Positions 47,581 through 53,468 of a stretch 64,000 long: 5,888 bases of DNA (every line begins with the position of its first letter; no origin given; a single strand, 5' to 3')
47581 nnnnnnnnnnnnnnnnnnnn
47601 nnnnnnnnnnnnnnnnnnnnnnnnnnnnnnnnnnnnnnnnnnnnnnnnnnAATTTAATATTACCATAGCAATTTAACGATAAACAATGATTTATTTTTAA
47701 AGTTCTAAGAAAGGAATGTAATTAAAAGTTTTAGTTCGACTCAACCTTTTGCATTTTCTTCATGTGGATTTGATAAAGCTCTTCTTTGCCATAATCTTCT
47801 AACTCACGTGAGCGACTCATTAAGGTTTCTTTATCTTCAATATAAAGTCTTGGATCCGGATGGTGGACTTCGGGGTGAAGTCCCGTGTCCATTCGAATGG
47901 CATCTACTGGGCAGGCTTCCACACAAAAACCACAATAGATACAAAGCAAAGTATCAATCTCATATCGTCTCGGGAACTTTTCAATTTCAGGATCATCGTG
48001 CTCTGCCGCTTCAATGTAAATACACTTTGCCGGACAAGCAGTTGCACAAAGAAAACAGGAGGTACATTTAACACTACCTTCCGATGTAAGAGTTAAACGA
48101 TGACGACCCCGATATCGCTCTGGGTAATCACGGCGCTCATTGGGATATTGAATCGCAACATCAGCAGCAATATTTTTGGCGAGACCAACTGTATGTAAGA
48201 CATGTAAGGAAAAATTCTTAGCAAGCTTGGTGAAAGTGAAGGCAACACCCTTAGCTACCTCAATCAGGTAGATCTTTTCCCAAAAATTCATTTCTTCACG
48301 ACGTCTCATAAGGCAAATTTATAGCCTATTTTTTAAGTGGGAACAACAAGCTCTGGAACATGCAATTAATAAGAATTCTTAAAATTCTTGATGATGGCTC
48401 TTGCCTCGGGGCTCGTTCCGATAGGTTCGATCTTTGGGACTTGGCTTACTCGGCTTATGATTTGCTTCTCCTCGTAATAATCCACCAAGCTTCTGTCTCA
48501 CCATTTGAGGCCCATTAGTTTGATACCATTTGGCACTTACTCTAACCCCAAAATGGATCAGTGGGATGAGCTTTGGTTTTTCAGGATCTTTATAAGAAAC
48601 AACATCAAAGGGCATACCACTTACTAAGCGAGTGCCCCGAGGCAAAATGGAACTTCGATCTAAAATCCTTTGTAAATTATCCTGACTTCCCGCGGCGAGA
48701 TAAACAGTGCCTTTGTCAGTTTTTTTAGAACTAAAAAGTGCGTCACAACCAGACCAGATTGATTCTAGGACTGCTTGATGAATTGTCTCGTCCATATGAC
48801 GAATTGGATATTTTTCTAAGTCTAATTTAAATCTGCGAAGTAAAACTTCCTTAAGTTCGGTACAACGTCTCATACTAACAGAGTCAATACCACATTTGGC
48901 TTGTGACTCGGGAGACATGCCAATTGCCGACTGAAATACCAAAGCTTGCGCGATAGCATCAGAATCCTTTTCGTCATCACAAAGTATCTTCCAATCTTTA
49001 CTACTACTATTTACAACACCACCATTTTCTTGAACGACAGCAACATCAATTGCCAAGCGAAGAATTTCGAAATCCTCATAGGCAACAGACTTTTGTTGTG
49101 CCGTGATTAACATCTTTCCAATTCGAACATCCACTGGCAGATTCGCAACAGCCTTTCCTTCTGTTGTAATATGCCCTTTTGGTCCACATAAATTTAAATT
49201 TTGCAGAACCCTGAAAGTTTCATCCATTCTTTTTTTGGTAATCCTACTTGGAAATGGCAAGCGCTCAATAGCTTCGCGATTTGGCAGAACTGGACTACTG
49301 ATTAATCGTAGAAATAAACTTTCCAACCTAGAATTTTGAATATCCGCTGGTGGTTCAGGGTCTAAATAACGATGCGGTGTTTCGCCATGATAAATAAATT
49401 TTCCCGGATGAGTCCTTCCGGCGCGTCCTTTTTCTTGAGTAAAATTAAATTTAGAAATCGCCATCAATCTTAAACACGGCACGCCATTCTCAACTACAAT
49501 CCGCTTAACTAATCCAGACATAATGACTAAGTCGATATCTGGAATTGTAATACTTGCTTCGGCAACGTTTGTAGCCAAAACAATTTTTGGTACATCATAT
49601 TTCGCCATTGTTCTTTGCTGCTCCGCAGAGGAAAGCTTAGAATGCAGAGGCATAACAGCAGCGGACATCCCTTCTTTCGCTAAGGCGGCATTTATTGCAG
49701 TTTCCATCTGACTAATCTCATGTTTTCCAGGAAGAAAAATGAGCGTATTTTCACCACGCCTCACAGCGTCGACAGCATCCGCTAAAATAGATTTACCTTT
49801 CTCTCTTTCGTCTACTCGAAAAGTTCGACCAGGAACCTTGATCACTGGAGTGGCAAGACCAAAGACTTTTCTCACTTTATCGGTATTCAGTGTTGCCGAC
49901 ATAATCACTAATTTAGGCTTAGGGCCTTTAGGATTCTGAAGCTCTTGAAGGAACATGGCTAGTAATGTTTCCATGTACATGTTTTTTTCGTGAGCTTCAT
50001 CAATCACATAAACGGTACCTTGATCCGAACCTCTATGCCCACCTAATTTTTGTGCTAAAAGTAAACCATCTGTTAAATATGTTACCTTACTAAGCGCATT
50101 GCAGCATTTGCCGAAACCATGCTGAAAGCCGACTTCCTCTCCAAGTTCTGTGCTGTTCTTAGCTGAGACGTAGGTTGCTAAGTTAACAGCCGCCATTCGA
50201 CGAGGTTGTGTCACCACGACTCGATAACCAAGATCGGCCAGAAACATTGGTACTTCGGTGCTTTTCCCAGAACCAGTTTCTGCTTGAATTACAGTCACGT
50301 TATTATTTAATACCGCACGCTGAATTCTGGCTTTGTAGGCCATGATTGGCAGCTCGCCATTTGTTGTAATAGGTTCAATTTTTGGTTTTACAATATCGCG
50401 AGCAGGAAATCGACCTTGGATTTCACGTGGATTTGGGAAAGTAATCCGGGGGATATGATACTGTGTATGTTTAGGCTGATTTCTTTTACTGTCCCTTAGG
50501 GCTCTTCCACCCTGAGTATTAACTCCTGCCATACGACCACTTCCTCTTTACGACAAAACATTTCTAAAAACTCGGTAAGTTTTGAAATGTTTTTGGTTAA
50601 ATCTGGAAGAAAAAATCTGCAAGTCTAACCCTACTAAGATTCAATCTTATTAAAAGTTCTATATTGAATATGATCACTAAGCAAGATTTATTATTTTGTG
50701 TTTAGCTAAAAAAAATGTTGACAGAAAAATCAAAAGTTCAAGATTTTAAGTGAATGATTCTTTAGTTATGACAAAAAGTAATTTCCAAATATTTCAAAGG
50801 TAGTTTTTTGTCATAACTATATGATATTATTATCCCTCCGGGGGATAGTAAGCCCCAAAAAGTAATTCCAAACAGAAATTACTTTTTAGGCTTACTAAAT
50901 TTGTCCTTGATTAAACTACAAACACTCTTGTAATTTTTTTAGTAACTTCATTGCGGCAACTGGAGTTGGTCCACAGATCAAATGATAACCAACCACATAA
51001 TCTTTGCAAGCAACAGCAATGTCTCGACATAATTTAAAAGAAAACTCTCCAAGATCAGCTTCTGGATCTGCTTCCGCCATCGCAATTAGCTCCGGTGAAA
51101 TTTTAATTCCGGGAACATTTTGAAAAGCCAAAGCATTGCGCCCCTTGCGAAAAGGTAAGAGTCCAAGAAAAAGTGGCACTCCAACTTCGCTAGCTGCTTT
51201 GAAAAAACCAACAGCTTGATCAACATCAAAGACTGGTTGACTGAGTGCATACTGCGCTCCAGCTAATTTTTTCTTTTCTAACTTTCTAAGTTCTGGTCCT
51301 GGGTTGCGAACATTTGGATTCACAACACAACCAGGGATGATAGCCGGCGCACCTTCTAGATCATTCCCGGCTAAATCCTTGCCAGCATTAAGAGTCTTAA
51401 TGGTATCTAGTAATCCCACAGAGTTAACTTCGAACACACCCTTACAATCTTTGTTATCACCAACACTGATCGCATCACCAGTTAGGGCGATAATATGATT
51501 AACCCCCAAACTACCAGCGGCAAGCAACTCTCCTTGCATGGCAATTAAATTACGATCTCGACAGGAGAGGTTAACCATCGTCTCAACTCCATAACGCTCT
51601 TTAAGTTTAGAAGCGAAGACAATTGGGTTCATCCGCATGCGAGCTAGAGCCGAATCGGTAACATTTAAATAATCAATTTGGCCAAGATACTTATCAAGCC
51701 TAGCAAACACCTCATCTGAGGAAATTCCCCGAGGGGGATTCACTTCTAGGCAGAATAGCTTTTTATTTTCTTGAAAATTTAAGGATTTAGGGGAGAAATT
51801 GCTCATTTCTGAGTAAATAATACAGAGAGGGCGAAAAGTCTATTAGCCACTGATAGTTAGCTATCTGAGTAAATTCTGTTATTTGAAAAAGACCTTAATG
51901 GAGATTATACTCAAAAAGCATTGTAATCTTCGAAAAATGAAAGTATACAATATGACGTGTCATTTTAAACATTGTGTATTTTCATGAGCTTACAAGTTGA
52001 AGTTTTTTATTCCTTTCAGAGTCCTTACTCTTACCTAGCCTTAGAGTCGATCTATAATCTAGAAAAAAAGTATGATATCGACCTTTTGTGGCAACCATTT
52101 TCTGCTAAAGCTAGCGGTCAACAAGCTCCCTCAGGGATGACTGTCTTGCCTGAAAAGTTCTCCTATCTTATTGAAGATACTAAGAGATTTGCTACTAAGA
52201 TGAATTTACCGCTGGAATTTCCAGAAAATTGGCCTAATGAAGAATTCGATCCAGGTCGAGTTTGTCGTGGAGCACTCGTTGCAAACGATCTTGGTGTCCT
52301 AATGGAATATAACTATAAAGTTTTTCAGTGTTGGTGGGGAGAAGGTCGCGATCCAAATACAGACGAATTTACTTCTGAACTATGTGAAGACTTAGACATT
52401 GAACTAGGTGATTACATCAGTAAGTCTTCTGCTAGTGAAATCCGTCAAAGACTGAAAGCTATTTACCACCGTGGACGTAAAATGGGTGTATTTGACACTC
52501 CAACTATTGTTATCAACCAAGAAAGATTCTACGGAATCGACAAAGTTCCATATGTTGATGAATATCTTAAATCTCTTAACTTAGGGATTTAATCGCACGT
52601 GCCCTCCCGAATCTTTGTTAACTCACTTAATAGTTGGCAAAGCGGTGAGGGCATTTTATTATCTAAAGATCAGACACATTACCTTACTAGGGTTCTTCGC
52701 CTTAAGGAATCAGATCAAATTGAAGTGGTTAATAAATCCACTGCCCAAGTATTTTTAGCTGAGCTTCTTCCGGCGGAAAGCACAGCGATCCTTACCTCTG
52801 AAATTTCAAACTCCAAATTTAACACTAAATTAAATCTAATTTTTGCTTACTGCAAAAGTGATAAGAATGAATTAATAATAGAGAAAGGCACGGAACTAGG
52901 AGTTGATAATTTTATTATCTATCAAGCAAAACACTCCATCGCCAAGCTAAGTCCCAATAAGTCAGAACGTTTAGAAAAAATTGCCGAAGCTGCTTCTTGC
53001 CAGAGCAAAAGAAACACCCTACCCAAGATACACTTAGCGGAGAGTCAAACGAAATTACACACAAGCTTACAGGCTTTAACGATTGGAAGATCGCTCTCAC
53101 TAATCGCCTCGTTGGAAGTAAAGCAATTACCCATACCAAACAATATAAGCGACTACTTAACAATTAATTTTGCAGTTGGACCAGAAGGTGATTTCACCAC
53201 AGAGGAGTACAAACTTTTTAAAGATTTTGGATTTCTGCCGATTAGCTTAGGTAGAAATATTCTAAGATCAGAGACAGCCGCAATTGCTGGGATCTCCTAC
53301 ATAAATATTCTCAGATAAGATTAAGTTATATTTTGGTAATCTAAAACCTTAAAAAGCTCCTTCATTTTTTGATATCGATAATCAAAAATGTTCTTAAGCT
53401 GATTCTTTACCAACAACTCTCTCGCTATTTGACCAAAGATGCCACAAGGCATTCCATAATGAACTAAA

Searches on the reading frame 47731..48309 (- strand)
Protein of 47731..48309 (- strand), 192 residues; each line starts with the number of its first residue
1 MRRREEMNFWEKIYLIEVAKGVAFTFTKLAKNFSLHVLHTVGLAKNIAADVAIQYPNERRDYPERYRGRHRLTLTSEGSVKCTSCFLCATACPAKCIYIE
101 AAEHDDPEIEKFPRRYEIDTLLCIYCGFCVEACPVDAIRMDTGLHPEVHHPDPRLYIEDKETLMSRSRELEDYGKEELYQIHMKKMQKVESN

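Call 61: search_protein_families(library=pfam, proteins=[window:47731-48309:-], max_evalue=0.001)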
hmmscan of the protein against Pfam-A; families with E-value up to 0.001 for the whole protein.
window:47731-48309:- (192 aa): 10 families
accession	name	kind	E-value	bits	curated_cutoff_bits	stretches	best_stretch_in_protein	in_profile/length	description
PF12838.12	Fer4_7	-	8.3e-13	49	27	2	81-137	1-52/52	4Fe-4S dicluster domain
PF00037.32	Fer4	-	2.5e-10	40.1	21.1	1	116-139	1-24/24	4Fe-4S binding domain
PF14697.11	Fer4_21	-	7.6e-09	36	35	1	118-143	3-31/59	4Fe-4S dicluster domain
PF13183.11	Fer4_8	-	1.1e-08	36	27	0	58-95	28-67/68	4Fe-4S dicluster domain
PF13237.11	Fer4_10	-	7.3e-08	32.7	25.5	1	80-134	7-53/53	4Fe-4S dicluster domain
PF13484.11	Fer4_16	-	1.4e-07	32.6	30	1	123-156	2-32/66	4Fe-4S double cluster binding domain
PF13187.11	Fer4_9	-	8.7e-07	29.3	27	1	81-138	1-52/52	4Fe-4S dicluster domain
PF12837.12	Fer4_6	-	2.2e-06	27.8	25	1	117-138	3-24/24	4Fe-4S binding domain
PF12797.12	Fer4_2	-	2.5e-05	24.4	24.5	0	116-135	3-22/22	4Fe-4S binding domain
PF13534.11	Fer4_17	-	5.7e-05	24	22.2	0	74-94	38-58/61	4Fe-4S dicluster domain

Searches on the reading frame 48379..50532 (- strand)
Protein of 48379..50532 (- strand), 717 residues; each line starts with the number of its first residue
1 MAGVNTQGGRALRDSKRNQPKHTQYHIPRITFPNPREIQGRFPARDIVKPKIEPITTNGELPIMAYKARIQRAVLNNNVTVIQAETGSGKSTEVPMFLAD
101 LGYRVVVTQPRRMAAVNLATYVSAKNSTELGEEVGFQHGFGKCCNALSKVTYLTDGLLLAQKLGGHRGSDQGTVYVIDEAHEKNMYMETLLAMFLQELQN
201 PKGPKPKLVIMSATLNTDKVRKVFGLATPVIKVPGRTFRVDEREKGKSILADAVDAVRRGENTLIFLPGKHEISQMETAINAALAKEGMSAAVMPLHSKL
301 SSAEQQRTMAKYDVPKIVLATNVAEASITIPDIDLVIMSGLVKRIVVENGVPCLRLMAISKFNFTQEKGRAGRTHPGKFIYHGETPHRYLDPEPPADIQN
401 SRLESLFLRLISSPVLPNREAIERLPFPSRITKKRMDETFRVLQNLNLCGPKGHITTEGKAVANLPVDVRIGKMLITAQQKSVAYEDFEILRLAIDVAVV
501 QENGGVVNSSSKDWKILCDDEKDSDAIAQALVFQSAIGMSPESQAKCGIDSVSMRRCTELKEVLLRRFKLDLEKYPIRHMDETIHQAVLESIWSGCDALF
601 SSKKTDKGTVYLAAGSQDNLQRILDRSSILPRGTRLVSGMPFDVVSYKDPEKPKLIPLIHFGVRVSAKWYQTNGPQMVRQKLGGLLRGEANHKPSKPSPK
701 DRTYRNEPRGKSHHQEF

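Call 61: search_protein_families(library=pfam, proteins=[window:48379-50532:-], max_evalue=0.001)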
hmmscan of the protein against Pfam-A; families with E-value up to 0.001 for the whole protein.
window:48379-50532:- (717 aa): 2 families
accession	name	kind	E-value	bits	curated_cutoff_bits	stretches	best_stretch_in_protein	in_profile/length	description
PF00271.37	Helicase_C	-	1.2e-13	51.7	23.5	1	253-374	9-109/110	Helicase conserved C-terminal domain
PF00270.35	DEAD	-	1.8e-09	38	26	1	72-222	9-166/167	DEAD/DEAH box helicase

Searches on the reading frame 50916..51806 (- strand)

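Call 61: search_protein_families(library=pfam, proteins=[window:50916-51806:-], max_evalue=0.001)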
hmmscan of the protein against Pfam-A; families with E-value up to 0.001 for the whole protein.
window:50916-51806:- (296 aa): 1 family
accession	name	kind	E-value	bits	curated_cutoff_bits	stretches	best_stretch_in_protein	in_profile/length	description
PF02219.23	MTHFR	-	6.8e-25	88.4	24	1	12-249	7-243/287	Methylenetetrahydrofolate reductase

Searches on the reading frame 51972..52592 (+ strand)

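Call 61: search_protein_families(library=pfam, proteins=[window:51972-52592:+], max_evalue=0.001)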
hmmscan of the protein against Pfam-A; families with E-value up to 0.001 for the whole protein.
window:51972-52592:+ (206 aa): 1 family
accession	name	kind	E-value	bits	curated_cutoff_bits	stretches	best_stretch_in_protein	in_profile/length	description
PF01323.26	DSBA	-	1.8e-25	90.3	25.6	1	8-199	1-190/191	DSBA-like thioredoxin domain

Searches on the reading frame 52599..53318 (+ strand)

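Call 61: search_protein_families(library=pfam, proteins=[window:52599-53318:+], max_evalue=0.001)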
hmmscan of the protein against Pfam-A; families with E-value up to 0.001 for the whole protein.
window:52599-53318:+ (239 aa): 2 families
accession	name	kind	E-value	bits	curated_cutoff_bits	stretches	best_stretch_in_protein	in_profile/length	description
PF04452.19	Methyltrans_RNA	-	1.2e-36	126.2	23.9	1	75-235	4-164/165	RNA methyltransferase domain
PF20260.4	PUA_4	-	7.8e-07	29.5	23.9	1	21-55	1-34/48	RNA methyltransferase PUA domain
